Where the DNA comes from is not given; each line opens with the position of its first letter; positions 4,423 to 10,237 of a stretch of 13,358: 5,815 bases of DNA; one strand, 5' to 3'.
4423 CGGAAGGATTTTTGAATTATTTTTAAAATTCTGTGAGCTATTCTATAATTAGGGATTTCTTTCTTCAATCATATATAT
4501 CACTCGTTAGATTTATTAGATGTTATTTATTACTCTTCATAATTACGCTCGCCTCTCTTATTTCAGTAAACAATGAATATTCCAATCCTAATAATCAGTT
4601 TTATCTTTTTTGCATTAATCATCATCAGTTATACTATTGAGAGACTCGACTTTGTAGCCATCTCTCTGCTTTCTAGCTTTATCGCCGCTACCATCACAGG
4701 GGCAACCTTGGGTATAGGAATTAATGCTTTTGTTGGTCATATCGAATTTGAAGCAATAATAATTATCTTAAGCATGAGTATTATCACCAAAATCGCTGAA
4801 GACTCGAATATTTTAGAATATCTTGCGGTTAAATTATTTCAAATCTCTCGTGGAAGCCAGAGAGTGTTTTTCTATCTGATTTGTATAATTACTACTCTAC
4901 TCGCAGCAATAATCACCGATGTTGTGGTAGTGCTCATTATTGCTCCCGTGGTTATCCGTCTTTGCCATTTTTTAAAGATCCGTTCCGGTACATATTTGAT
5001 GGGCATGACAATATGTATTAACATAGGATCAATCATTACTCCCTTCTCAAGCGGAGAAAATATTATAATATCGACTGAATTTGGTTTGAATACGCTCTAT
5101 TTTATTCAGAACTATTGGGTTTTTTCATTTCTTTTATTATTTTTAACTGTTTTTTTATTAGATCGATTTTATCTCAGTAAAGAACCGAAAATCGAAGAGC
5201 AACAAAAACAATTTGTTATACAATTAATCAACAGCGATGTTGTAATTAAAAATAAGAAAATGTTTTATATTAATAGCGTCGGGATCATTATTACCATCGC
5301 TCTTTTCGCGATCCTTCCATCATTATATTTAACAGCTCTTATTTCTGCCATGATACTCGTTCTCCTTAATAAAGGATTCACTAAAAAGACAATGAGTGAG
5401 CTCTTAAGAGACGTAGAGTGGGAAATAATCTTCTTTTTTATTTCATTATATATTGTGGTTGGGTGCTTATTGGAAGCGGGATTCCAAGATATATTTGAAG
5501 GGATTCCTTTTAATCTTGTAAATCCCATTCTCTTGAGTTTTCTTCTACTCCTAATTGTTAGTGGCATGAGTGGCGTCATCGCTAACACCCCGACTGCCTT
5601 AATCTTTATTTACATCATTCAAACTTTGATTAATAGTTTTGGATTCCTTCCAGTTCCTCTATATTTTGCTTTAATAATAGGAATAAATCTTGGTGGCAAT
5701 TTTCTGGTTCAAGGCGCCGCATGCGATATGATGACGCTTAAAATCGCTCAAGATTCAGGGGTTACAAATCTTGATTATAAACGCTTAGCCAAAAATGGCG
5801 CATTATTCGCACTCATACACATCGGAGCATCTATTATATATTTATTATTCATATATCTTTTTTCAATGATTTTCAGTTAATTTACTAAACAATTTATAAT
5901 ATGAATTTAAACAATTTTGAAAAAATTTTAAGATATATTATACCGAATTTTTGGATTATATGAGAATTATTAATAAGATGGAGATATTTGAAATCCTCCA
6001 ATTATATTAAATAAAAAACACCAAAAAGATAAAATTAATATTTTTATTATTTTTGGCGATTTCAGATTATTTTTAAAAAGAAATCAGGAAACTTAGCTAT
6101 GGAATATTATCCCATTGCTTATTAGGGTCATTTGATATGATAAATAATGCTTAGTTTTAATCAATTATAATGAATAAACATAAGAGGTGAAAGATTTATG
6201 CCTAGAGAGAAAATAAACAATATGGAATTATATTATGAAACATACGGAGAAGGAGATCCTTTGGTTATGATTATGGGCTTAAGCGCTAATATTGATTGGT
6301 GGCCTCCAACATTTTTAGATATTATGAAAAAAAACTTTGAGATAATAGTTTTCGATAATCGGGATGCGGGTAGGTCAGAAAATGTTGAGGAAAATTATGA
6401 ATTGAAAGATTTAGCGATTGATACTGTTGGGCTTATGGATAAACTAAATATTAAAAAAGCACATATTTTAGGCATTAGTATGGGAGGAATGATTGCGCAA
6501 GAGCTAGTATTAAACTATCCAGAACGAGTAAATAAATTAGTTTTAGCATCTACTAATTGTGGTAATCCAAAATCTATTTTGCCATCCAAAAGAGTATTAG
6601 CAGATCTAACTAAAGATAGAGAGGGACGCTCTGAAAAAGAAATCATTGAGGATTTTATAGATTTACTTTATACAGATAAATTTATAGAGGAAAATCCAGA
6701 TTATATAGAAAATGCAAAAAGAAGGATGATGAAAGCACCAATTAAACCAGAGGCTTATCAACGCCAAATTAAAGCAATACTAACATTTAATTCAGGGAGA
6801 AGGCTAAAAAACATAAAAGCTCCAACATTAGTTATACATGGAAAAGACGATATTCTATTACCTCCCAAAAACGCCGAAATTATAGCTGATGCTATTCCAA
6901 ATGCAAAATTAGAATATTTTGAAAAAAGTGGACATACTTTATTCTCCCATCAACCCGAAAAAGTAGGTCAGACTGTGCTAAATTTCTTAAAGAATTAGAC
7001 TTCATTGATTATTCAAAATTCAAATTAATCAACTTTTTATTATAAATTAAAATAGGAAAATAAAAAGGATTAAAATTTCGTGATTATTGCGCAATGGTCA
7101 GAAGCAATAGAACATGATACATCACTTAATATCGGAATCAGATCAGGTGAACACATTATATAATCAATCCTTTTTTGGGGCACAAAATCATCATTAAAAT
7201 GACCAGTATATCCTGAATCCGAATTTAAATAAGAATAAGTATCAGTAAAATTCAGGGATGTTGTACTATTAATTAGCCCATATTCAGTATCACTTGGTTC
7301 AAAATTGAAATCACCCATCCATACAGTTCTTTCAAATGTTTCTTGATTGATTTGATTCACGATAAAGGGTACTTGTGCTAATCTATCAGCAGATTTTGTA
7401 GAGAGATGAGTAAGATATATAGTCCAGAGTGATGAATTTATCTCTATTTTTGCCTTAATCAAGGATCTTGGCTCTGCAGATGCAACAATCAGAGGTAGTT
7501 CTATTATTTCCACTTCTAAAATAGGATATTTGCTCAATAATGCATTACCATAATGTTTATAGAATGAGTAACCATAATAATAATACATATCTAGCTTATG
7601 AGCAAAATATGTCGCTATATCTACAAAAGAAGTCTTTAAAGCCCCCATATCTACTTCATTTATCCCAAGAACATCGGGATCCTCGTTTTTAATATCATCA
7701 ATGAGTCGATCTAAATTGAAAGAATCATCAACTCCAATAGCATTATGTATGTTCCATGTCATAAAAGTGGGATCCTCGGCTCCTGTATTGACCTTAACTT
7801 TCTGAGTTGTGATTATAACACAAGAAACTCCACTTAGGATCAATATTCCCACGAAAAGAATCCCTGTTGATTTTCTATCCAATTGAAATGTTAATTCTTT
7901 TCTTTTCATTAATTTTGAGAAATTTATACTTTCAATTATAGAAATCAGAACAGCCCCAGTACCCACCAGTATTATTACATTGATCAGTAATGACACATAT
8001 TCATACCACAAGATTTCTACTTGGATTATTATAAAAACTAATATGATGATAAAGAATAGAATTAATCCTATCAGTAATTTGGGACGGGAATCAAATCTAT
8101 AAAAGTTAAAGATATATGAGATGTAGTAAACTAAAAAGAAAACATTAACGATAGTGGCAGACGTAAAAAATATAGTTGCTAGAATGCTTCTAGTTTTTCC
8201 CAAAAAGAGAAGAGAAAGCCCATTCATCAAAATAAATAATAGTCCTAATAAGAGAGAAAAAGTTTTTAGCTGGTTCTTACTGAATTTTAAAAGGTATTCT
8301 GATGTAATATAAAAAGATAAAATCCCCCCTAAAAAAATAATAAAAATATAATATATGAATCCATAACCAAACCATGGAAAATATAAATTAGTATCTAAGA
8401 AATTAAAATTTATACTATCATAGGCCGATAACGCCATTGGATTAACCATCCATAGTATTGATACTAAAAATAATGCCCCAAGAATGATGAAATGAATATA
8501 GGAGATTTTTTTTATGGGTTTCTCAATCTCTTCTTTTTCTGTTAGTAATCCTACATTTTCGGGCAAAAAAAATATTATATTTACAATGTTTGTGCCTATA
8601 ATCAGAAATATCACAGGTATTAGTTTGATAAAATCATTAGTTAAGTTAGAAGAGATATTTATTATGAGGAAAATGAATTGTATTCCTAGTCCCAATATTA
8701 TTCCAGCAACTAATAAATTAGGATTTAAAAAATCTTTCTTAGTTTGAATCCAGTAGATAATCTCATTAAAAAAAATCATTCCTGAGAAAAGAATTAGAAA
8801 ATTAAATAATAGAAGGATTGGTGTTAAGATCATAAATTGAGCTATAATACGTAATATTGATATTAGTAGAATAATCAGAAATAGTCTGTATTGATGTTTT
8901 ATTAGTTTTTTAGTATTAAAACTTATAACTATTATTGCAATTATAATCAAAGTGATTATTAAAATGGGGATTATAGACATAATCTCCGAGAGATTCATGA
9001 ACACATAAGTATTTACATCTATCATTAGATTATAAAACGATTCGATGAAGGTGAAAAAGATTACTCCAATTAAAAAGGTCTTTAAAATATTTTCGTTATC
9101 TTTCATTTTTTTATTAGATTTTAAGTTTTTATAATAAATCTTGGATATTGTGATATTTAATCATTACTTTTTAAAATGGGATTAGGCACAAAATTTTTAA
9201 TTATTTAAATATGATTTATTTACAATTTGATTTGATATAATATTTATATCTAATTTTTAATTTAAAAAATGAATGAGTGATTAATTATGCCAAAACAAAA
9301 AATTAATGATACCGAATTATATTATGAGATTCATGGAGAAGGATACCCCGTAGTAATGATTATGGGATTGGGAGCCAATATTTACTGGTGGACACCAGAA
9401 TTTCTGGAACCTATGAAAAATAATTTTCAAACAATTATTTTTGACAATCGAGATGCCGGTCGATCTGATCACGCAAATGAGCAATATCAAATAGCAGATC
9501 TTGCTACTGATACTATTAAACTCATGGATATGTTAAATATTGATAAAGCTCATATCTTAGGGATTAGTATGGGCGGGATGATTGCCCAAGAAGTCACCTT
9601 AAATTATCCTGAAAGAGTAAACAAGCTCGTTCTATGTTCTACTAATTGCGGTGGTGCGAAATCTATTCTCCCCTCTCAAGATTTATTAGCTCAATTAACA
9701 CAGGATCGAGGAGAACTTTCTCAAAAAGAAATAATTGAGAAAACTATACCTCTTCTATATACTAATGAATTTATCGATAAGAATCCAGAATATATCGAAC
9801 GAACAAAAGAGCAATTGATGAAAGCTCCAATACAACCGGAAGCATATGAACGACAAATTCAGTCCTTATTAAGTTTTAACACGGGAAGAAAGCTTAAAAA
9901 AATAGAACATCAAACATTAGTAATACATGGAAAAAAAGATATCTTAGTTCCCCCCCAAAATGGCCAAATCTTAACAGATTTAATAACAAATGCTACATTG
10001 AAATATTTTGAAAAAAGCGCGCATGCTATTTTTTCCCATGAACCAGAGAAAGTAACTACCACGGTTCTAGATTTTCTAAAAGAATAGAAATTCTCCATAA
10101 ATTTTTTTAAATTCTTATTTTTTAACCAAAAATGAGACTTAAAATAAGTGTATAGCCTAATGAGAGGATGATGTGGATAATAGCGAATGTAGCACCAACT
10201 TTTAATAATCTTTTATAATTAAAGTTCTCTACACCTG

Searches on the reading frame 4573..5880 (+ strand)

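Call 6: search_protein_families(library=pfam, proteins=[window:4573-5880:+], max_evalue=0.001)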
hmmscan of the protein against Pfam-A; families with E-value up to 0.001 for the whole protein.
window:4573-5880:+ (435 aa): 2 families
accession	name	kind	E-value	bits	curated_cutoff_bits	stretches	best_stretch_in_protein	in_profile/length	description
PF03600.22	CitMHS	-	6.1e-47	160.8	31.9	2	29-370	13-336/336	Citrate transporter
PF02040.21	ArsB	-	4.3e-05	23.5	22.2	1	28-414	22-409/423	Arsenical pump membrane protein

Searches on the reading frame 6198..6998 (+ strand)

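Call 6: search_protein_families(library=pfam, proteins=[window:6198-6998:+], max_evalue=0.001)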
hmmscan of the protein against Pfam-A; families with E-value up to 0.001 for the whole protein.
window:6198-6998:+ (266 aa): 5 families
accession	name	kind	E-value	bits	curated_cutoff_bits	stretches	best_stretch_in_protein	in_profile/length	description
PF00561.26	Abhydrolase_1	-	6.2e-27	95.3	25.8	1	21-249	2-241/245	alpha/beta hydrolase fold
PF12146.15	Hydrolase_4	-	8.5e-17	61.7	27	1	26-250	11-236/239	Serine aminopeptidase, S33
PF12697.13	Abhydrolase_6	-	8.8e-12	46.6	26.3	1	34-256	13-214/217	Alpha/beta hydrolase family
PF03096.20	Ndr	-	2e-05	23.9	23.3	1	68-264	81-276/283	Ndr family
PF00326.27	Peptidase_S9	-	0.00026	21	22.6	0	190-265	131-207/213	Prolyl oligopeptidase family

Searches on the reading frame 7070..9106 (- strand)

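Call 6: search_protein_families(library=pfam, proteins=[window:7070-9106:-], max_evalue=0.001)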
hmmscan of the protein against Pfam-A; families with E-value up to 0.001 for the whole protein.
window:7070-9106:- (678 aa): 2 families
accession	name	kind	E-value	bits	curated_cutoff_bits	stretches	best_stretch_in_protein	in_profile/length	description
PF03372.29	Exo_endo_phos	-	3.4e-21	76.4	24.5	1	449-671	1-225/225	Endonuclease/Exonuclease/phosphatase family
PF23226.1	Exo_endo_phos_PGAP2IP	-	5.8e-14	52.4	27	1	448-617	6-175/239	PGAP2IP, C-terminal nuclease-like domain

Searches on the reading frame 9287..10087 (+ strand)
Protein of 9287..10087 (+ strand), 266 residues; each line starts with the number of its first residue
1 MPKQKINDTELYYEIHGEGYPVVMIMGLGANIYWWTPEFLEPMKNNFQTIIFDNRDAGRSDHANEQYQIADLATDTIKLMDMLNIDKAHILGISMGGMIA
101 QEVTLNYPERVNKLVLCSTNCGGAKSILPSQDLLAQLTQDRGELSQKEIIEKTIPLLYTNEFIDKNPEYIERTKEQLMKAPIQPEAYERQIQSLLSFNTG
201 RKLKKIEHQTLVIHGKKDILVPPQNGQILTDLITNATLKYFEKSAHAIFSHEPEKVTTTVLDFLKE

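Call 6: search_protein_families(library=pfam, proteins=[window:9287-10087:+], max_evalue=0.001)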
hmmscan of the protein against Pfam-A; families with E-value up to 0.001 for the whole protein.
window:9287-10087:+ (266 aa): 6 families
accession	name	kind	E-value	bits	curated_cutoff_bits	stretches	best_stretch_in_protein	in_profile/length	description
PF00561.26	Abhydrolase_1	-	2.6e-27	96.5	25.8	1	20-250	1-242/245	alpha/beta hydrolase fold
PF12146.15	Hydrolase_4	-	8.8e-19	68.2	27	1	43-253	28-238/239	Serine aminopeptidase, S33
PF12697.13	Abhydrolase_6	-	4.4e-09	37.8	26.3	1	27-256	6-214/217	Alpha/beta hydrolase family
PF03096.20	Ndr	-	1.2e-05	24.7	23.3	1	68-264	81-276/283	Ndr family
PF00326.27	Peptidase_S9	-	2.2e-05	24.5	22.6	0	176-266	115-208/213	Prolyl oligopeptidase family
PF02230.22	Abhydrolase_2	-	0.00023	21.5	23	0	78-121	99-140/217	Phospholipase/Carboxylesterase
